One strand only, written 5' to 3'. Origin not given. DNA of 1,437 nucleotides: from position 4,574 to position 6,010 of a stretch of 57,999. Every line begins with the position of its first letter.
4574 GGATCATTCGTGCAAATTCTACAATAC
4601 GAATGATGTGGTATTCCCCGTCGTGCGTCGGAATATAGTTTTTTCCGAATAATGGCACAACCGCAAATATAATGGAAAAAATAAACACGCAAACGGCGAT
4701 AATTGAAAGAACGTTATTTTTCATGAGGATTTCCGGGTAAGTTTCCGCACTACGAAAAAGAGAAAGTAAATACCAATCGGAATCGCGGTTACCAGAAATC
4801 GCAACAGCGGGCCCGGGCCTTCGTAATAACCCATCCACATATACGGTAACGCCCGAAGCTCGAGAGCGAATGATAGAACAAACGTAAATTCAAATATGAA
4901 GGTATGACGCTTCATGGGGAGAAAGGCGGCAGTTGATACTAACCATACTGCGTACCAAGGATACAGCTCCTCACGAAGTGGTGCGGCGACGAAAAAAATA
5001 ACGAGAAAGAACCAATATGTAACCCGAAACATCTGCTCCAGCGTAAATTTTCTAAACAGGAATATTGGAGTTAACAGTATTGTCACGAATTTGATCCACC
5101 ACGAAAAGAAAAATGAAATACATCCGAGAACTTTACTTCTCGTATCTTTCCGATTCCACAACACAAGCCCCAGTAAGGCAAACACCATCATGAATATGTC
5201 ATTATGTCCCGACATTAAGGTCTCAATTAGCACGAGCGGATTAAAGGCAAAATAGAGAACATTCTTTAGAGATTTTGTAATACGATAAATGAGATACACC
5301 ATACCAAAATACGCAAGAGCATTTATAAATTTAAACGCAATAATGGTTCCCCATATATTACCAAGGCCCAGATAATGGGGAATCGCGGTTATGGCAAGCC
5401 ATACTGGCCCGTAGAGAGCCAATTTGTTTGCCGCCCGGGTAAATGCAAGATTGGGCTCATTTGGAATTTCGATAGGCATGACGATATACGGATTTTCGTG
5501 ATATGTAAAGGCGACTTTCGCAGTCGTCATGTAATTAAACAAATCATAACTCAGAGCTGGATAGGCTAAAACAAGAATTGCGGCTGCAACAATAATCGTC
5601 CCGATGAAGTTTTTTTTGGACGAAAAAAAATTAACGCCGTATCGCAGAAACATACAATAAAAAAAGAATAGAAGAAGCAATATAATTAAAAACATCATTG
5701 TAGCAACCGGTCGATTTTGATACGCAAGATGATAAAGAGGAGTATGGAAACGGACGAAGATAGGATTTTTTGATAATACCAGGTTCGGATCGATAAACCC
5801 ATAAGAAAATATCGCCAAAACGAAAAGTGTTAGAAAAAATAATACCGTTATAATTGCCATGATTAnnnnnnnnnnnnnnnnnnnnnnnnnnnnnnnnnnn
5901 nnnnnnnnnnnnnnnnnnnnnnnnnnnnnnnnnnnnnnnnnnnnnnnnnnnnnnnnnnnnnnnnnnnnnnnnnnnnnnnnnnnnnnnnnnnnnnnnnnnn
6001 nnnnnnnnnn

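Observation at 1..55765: Window-spanning glycan assembly locus with 22 GT-C-like membrane genes, 12 soluble GTs, 2 Wzx flippases and a sugar-nucleotide block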

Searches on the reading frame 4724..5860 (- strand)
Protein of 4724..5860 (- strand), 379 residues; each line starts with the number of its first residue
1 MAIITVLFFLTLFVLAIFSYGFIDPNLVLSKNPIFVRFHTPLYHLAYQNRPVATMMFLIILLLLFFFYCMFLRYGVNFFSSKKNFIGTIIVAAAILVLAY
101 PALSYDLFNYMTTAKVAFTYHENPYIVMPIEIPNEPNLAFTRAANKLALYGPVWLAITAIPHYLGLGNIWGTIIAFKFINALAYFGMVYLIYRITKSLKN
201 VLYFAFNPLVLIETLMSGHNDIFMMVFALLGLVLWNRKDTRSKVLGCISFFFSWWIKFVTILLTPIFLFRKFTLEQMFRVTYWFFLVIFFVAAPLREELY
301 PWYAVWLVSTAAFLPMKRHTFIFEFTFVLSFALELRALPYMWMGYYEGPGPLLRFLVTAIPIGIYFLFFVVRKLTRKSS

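Call 3: search_protein_families(library=pfam, proteins=[window:4724-5860:-], max_evalue=0.01)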
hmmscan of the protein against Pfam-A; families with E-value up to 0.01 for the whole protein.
window:4724-5860:- (379 aa): 0 families

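Call 19: search_protein_families(library=ncbifam, proteins=[window:4724-5860:-], max_evalue=0.01)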
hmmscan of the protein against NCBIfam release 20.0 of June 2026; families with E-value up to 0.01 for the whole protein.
window:4724-5860:- (379 aa): 0 families

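Call 34: search_solved_structures(query=A3, max_evalue=10)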
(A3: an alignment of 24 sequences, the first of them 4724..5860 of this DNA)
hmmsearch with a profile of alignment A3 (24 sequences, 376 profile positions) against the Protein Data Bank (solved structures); distinct sequences matched with E-value up to 10: 2.
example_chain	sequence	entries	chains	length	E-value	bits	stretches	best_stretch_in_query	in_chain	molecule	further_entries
9fsg_A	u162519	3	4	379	1.5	11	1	115-170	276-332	Aminoglycoside phosphotransferase-like protein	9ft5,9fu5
7ar9_J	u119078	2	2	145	2.1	10.5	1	10-106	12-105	ND6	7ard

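Call 39: find_homologous_proteins(query=window:4724-5860:-, max_evalue=0.00001)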
Query window:4724-5860:- (379 aa): 575 proteins with E <= 0.00001 among 8000 candidates; the best 120 are listed.
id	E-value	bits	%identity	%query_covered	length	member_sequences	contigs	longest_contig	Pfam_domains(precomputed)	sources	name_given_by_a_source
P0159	2.5e-243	825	100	100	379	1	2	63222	PF26314.1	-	-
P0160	5.0e-192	656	76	100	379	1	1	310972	PF26314.1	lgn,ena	-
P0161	6.1e-148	511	63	98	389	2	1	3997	PF26314.1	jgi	-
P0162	1.9e-147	510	62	99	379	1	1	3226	PF26314.1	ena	-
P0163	1.8e-145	503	62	99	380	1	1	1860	PF26314.1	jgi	jgi:hypothetical protein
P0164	2.5e-143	496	61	98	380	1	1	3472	PF26314.1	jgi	jgi:hypothetical protein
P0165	1.5e-142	493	63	97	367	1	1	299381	PF26314.1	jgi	jgi:hypothetical protein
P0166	2.4e-142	493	60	97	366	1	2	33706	PF26314.1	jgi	jgi:hypothetical protein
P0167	1.3e-141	490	58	100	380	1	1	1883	PF26314.1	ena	-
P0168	2.1e-141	490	58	100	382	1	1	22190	PF26314.1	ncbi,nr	ncbi:MAG: hypothetical protein NT149_02575 [Candidatus Gottesmanbacteria bacterium]|nr:hypothetical 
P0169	1.9e-140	486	59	99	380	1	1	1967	PF26314.1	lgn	-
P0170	3.1e-139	483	60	99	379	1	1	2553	PF26314.1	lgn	-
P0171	3.7e-139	482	56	99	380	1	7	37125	PF26314.1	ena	-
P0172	6.5e-139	481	59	100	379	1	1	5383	PF26314.1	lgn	-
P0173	9.6e-139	481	58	99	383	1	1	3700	PF26314.1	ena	-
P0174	3.1e-138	479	58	98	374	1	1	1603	PF26314.1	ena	-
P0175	7.6e-138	478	59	100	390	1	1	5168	PF26314.1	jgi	jgi:hypothetical protein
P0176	9.8e-138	478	57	100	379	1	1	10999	PF26314.1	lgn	-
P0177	1.8e-137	477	56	99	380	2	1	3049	PF26314.1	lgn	-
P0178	2.6e-137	476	58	99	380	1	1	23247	PF26314.1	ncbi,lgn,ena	-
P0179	2.9e-136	473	60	99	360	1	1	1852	PF26314.1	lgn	-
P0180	3.4e-136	473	57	99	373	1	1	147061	PF26314.1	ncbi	-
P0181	7.5e-136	471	57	99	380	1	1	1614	PF26314.1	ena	-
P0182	9.0e-136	471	58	97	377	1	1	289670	PF26314.1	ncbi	-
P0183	1.4e-135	471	58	98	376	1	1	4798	PF26314.1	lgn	-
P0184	1.9e-135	470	57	98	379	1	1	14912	PF26314.1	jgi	jgi:hypothetical protein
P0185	1.9e-135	470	56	98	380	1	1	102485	PF26314.1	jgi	jgi:hypothetical protein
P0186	2.3e-135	470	58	98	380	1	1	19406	PF26314.1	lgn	-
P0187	8.9e-135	468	61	95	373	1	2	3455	PF26314.1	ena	-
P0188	2.8e-134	466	57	99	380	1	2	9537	PF26314.1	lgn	-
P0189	3.6e-134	466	57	100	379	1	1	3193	PF26314.1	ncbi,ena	-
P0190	6.5e-134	465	57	98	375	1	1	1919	PF26314.1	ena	-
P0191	9.2e-134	464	57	99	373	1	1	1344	PF26314.1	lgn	-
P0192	1.2e-133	464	57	99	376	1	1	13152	PF26314.1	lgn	-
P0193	1.3e-133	464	57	100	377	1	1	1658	PF26314.1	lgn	-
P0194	1.4e-133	464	58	99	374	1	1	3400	PF26314.1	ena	-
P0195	2.1e-133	463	57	100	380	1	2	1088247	PF26314.1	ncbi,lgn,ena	-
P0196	2.8e-133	463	57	100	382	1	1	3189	PF26314.1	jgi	jgi:hypothetical protein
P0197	4.4e-133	462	60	93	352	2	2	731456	PF26314.1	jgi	jgi:hypothetical protein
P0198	5.6e-133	462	59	95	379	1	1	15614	PF26314.1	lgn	-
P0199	6.1e-133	462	64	83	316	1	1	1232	PF26314.1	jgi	jgi:hypothetical protein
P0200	1.0e-132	461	59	96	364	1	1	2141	PF26314.1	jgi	jgi:hypothetical protein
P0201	1.2e-132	461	58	96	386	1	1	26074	PF26314.1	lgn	-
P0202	1.9e-132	460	57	99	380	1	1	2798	PF26314.1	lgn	-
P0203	4.9e-132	459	55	100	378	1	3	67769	PF26314.1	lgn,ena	-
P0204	5.9e-132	459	58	97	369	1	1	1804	PF26314.1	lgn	-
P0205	7.7e-132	458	56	98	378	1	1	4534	PF26314.1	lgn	-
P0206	9.1e-132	458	61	92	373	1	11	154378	PF26314.1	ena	-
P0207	1.1e-131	458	57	99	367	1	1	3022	PF09594.17,PF26314.1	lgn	-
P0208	1.5e-131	457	58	98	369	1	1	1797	PF26314.1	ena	-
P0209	1.6e-131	457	54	99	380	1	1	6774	PF26314.1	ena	-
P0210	2.2e-131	457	55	100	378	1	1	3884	PF26314.1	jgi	jgi:hypothetical protein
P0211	2.5e-131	456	63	83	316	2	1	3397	PF26314.1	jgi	-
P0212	3.4e-131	456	54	99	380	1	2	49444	PF26314.1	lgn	-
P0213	3.6e-131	456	57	97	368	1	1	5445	PF26314.1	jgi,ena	-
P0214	2.4e-130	453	57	97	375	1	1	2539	PF26314.1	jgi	jgi:hypothetical protein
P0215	2.6e-130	453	55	99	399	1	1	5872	PF26314.1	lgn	-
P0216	4.2e-130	452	58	96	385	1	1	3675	PF26314.1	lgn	-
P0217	7.8e-130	452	57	94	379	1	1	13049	PF26314.1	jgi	jgi:hypothetical protein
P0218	7.9e-130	452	59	95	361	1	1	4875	PF26314.1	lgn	-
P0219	1.4e-129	451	55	97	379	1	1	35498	PF26314.1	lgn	-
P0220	2.1e-129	450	57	97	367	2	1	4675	PF26314.1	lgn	-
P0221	5.6e-129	449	55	99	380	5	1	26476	PF26314.1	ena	-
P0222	1.7e-128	447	56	99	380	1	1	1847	PF26314.1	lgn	-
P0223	2.0e-127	444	56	99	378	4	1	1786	PF26314.1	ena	-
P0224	2.1e-127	444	56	96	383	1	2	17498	PF26314.1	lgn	-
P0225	3.1e-127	443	57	99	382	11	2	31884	PF26314.1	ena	-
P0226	3.3e-127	443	56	98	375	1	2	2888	PF26314.1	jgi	-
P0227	3.4e-127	443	56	99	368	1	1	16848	PF26314.1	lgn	-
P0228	2.2e-126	440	57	98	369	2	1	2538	PF26314.1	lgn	-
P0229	1.7e-125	437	54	99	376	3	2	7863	PF26314.1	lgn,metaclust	metaclust:\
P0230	5.3e-125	436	54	100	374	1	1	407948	PF26314.1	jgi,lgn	jgi:hypothetical protein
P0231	5.3e-125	436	57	96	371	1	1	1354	PF26314.1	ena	-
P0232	6.6e-125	435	55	99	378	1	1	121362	PF26314.1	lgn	-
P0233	9.8e-125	435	54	100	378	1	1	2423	PF26314.1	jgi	jgi:hypothetical protein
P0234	1.6e-124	434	56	99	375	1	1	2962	PF26314.1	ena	-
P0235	2.5e-124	433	53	100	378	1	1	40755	PF26314.1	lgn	-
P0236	2.6e-124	433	55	99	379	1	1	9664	PF26314.1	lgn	-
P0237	2.7e-124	433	55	95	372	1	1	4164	PF26314.1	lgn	-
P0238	4.2e-124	433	57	99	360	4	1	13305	PF26314.1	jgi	jgi:hypothetical protein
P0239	4.4e-124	433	55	98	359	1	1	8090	PF26314.1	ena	-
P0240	4.9e-124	432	55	94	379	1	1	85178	PF26314.1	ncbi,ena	-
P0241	9.0e-124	432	55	100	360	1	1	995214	PF26314.1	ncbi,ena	-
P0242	1.6e-123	431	54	100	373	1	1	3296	PF26314.1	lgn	-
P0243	3.5e-123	430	56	98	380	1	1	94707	PF26314.1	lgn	-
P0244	6.2e-123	429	55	98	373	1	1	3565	PF26314.1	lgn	-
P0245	1.1e-122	428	53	100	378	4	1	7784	PF26314.1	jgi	-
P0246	3.5e-122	426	56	93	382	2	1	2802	PF26314.1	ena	-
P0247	4.0e-122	426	57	98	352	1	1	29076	PF26314.1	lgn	-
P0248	4.1e-122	426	57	96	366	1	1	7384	PF26314.1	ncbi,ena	-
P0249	7.8e-122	425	54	99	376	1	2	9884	PF26314.1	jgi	-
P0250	1.1e-121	425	54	94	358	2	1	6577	PF26314.1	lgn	-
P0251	1.2e-120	421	53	99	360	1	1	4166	PF26314.1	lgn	-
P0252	1.6e-120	421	53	95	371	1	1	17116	PF26314.1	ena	-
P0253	3.1e-120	420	54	96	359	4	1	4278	PF26314.1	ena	-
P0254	5.6e-119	416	55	98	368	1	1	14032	PF26314.1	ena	-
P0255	7.4e-119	415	53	99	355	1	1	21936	PF26314.1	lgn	-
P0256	1.2e-118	415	54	95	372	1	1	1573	PF26314.1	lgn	-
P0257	2.2e-118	414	53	97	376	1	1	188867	PF26314.1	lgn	-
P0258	3.5e-118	413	58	98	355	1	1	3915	PF26314.1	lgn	-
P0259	5.7e-118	413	53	98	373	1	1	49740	PF26314.1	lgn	-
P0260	6.1e-118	412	56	95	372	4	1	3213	PF26314.1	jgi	-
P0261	1.0e-117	412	53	98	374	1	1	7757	PF26314.1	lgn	-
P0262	1.9e-117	411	53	99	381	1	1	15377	PF26314.1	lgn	-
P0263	2.7e-117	410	58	86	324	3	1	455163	PF26314.1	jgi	jgi:hypothetical protein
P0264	3.6e-117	410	55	97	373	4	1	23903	PF26314.1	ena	-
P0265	5.1e-117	409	58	82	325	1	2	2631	PF26314.1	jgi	-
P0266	1.6e-115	404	51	99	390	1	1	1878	PF26314.1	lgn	-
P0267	1.8e-115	404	53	97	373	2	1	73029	PF26314.1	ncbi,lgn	-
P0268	3.5e-115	403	56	98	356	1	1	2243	PF26314.1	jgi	jgi:hypothetical protein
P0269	3.6e-115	403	56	98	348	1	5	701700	PF26314.1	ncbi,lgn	-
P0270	5.9e-115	403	52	97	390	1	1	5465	PF26314.1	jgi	jgi:hypothetical protein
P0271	5.9e-115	403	51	99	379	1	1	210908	PF26314.1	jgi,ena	-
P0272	1.3e-114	401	61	76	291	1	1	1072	PF26314.1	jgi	jgi:hypothetical protein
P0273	1.4e-114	401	53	95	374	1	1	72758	PF26314.1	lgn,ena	-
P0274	2.2e-114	401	61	75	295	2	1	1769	PF26314.1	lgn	-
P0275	3.1e-114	400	52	96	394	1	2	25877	PF26314.1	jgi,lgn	-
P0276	6.4e-114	399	54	99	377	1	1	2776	PF26314.1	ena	-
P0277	2.9e-113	397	50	97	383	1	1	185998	PF26314.1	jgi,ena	-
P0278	6.9e-113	396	52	96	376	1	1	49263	PF26314.1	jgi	jgi:hypothetical protein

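Call 52: predict_structure(alignment_id=A5)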
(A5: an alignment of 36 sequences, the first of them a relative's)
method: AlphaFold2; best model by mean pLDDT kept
length: 379 residues; sequences in the alignment: 36
mean_pLDDT: 89.2   pTM: 0.90
mean pLDDT of the five models: 89.2, 83.8, 83.0, 82.4, 82.4
residues with pLDDT >= 90: 236; 70-90: 113; 50-70: 29; < 50: 1
segments of 3 or more residues with pLDDT < 50: none
pLDDT, mean of each block of 10 residues (from residue 1): 95 96 79 89 94 97 98 92 94 96 79 87 76 67 59 87 87 93 98 97 98 91 94 93 95 88 87 94 91 69 91 97 96 92 85 89 95 84
secondary structure, 60 per line:
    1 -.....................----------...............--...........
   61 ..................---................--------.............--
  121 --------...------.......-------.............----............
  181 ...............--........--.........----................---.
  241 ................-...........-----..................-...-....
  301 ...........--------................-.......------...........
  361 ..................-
elements in order: H2-22 H33-47 H50-78 H82-97 H106-118 H138-144 H152-164 H169-195 H198-205 H208-216 H221-236 H240-256 H258-268 H274-291 H297-311 H320-335 H337-343 H350-378

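Call 55: fold_search(model_id=the predicted structure, library=pdb)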
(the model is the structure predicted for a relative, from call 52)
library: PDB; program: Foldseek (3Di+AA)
matches with E <= 10: 77; with E <= 0.001: 0
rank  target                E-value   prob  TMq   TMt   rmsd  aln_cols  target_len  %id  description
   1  7zkp_1                1.1e+00  0.06  0.10  0.13  23.2       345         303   14  Late assembly intermediate of the proximal proton pumping module of complex I with assembly factors NDUFAF1 and CIA84 (released 2022-11-23)
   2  6tjv_F                1.8e+00  0.08  0.18  0.13  16.1       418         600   15  Structure of the NDH-1MS complex from Thermosynechococcus elongatus (released 2020-02-19)
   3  7rdr_A                1.9e+00  0.08  0.16  0.14  24.4       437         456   13  Circular tandem repeat protein with novel repeat topology and enhanced subunit contact surfaces (released 2021-09-01)
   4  5ezm                  2.2e+00  0.35  0.34  0.25  15.4       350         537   13  Crystal Structure of ArnT from Cupriavidus metallidurans in the apo state (released 2016-02-17)
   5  8v3c_A                2.9e+00  0.06  0.17  0.17  22.2       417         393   10  AgamOR28 structure without ligand (released 2024-06-19)
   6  5f15                  3.0e+00  0.44  0.34  0.25  14.8       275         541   14  Crystal Structure of ArnT from Cupriavidus metallidurans bound to Undecaprenyl phosphate (released 2016-02-17)
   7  9nu4_A                3.0e+00  0.04  0.13  0.10  24.5       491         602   12  Structure of MurJ in complex with single gene lysis protein from phage M (released 2026-02-11)
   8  8v02_A                3.4e+00  0.06  0.17  0.17  23.4       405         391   11  AaegOR10 structure bound to o-cresol (released 2024-06-19)
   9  7udn_A                3.4e+00  0.05  0.12  0.13  20.6       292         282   10  Crystal structure of designed helical repeat protein RPB_PLP1_R6 in alternative conformation 2 (released 2023-03-22)
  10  6hc2_C                3.5e+00  0.04  0.12  0.12  24.0       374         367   12  Crystal structure of NuMA/LGN hetero-hexamers (released 2019-05-29)
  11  5ti9_A                3.5e+00  0.02  0.11  0.11  22.4       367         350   12  Crystal structure of human TDO in complex with Trp and dioxygen, Northeast Structural Genomics Consortium Target HR616 (released 2016-10-26)
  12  4q4j_A                3.7e+00  0.04  0.12  0.10  23.3       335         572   12  Structure of crosslinked TM287/288_S498C_S520C mutant (released 2014-07-16)
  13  9e6i_B                4.1e+00  0.28  0.28  0.16  13.2       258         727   11  Cryo-EM structure of Saccharomyces cerevisiae Pmt4-Ccw5 complex (released 2025-10-15)
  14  8e60                  4.1e+00  0.05  0.17  0.16  18.3       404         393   12  X-ray structure of the Deinococcus radiodurans Nramp/MntH divalent transition metal transporter WT in an occluded, manga (released 2023-05-03)
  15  7woo_D                4.1e+00  0.03  0.14  0.05  29.7       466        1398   11  Cryo-EM structure of the inner ring protomer of the Saccharomyces cerevisiae nuclear pore complex (released 2022-04-13)
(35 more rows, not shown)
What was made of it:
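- Tried and rejected: ArnT reached E 2.2 with probability 0.35-0.44 (call 55).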

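Call 56: search_protein_families(library=pfam, alignment_id=A5, max_evalue=0.01)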
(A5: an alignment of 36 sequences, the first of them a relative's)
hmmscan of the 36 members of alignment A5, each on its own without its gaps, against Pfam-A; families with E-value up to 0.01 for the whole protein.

A. member 1, P0159 (379 aa): 0 families

B. families by the number of members that match (of 36 scanned): 2 families
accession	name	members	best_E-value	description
PF09594.16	GT87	3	1.6e-05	Glycosyltransferase family 87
PF13567.11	DUF4131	3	0.0022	Domain of unknown function (DUF4131)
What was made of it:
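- Tried and rejected: A Pfam scan of 36 group E members found GT87 in only 3 (call 56).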

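Call 61: find_encoding_contigs(protein=P0160, flank=10000, max_places=2)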
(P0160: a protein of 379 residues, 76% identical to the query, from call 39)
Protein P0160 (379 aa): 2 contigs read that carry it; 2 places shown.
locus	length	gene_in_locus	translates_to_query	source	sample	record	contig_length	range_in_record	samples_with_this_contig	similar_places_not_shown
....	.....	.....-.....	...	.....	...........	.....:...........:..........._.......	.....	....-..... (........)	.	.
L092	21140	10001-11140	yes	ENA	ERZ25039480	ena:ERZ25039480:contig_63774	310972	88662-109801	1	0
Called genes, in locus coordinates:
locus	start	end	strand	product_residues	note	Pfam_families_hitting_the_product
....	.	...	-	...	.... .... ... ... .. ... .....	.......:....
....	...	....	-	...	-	-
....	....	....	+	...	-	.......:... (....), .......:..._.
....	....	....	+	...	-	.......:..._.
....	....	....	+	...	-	-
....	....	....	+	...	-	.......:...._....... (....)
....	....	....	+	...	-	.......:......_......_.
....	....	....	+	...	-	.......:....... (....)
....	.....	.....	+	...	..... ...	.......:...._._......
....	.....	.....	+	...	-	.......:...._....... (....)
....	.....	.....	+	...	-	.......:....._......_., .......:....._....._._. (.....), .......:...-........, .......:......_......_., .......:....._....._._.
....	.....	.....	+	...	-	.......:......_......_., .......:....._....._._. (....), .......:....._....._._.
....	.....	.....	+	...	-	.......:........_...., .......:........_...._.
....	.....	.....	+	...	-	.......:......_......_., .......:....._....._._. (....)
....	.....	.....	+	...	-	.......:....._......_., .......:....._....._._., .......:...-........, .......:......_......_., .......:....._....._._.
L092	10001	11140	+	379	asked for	PF26314:MptA_B_family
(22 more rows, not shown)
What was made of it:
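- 4721..5860 (-): Group E membrane protein, MptA_B_family-like (379 aa). Precomputed PF26314 MptA_B_family (calls 39, 61).
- On Mycobacterial LM/LAM-AG type assembly: Group E has PF26314 MptA_B_family precomputed (calls 39, 61).
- Checked: Group E homologs carry PF26314 MptA_B_family (calls 39, 61).
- Group E carries MptA_B_family (calls 39, 61).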
